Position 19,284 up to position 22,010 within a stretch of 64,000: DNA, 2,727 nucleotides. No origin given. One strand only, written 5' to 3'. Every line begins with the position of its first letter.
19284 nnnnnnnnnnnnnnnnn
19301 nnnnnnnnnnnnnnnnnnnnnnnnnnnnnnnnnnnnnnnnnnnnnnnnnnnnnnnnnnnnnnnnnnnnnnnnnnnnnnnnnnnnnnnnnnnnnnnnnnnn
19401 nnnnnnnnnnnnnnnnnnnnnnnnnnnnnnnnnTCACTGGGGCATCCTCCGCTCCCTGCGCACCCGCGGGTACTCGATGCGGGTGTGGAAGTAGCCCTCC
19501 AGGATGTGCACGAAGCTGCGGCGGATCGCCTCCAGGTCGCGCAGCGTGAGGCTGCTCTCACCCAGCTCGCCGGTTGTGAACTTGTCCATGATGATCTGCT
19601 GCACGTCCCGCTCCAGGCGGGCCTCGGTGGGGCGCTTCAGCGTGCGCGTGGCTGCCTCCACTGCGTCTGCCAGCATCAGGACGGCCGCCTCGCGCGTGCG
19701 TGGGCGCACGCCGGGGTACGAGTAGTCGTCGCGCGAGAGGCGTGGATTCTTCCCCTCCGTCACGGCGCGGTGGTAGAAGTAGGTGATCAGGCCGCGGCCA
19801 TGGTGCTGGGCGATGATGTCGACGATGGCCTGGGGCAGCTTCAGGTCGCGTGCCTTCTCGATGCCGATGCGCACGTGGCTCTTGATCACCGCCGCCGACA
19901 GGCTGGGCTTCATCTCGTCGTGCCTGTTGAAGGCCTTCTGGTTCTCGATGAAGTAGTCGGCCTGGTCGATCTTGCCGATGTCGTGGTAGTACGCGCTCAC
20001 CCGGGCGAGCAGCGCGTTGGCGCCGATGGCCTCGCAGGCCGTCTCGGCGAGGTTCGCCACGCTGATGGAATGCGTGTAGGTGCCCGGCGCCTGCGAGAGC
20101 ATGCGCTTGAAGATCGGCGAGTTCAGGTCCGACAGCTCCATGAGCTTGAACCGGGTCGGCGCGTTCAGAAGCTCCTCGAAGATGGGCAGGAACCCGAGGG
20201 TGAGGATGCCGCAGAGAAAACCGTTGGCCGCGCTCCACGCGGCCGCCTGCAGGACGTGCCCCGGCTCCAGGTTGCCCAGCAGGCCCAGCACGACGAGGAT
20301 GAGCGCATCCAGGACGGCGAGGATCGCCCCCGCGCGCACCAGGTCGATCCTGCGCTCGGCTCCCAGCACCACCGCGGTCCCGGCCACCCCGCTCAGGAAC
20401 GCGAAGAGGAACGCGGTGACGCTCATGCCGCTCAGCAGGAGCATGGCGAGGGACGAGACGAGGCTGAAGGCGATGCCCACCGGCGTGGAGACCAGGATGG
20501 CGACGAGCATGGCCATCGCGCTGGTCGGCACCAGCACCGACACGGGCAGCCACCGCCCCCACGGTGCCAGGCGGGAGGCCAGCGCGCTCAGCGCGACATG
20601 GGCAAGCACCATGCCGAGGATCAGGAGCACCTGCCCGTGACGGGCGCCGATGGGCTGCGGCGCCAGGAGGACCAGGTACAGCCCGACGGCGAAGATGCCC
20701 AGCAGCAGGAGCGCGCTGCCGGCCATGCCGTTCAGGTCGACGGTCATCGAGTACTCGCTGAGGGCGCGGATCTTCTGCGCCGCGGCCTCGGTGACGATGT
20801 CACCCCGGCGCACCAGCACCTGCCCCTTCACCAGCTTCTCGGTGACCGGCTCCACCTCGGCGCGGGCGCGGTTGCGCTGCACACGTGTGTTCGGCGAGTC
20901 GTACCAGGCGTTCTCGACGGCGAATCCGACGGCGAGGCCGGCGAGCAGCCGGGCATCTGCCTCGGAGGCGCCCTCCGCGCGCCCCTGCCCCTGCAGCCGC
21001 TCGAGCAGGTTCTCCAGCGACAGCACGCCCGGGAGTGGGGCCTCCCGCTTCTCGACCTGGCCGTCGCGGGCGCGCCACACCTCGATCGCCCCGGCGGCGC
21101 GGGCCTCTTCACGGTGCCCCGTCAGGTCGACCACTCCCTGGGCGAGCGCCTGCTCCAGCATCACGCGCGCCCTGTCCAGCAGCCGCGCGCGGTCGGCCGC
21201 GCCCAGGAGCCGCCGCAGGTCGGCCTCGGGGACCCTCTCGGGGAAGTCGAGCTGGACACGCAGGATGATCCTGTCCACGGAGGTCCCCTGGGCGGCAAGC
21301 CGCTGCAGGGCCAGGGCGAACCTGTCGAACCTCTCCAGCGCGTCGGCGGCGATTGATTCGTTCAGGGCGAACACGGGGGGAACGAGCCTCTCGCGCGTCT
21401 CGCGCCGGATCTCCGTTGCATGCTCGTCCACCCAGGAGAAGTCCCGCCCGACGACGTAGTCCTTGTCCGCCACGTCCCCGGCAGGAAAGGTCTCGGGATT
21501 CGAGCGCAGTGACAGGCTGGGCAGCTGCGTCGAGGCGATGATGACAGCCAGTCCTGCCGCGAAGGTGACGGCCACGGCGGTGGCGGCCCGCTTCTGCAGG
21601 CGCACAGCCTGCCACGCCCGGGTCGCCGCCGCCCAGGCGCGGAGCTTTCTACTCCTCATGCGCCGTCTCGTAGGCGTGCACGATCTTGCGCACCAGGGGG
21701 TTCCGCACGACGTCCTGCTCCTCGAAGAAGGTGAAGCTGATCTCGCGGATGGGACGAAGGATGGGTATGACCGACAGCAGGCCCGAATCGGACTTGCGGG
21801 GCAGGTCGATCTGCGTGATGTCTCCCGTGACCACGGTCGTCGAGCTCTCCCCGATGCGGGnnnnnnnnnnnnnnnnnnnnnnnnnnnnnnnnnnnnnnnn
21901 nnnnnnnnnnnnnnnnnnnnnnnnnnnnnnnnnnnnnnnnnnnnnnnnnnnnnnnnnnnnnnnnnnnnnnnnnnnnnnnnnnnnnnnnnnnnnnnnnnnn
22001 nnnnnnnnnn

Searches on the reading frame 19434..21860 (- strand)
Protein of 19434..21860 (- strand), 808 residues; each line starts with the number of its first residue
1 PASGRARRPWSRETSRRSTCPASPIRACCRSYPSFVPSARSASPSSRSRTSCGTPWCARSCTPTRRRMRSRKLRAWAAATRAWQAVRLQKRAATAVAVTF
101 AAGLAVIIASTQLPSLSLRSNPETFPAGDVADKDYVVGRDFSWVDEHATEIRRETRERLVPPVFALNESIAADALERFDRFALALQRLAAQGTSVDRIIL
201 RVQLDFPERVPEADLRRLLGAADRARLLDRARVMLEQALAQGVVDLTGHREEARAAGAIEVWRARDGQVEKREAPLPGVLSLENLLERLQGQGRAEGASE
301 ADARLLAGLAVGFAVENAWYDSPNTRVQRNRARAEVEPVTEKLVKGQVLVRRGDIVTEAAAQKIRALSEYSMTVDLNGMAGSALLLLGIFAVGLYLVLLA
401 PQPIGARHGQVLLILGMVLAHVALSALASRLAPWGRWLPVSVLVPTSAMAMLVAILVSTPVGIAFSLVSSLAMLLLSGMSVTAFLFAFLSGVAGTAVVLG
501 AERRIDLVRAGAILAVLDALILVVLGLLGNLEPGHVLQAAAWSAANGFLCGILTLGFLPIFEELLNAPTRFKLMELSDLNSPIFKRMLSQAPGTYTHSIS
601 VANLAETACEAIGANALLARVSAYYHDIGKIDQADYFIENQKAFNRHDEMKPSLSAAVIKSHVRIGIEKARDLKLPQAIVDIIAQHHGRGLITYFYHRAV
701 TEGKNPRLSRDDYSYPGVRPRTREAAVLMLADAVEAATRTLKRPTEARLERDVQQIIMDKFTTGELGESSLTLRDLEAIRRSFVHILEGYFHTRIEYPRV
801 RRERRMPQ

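Call 56: search_protein_families(library=pfam, proteins=[window:19434-21860:-], max_evalue=0.001)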
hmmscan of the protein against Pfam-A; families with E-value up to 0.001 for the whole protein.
window:19434-21860:- (808 aa): 3 families
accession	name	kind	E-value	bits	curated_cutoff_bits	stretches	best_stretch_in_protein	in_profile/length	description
PF07697.16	7TMR-HDED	-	3.8e-30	106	27.6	1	127-367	2-220/224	7TM-HD extracellular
PF07698.17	7TM-7TMR_HD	-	1.1e-23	84.5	29.4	1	379-569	4-190/190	7TM receptor with intracellular HD hydrolase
PF01966.28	HD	-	2e-20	73.7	22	1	594-736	1-115/116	HD domain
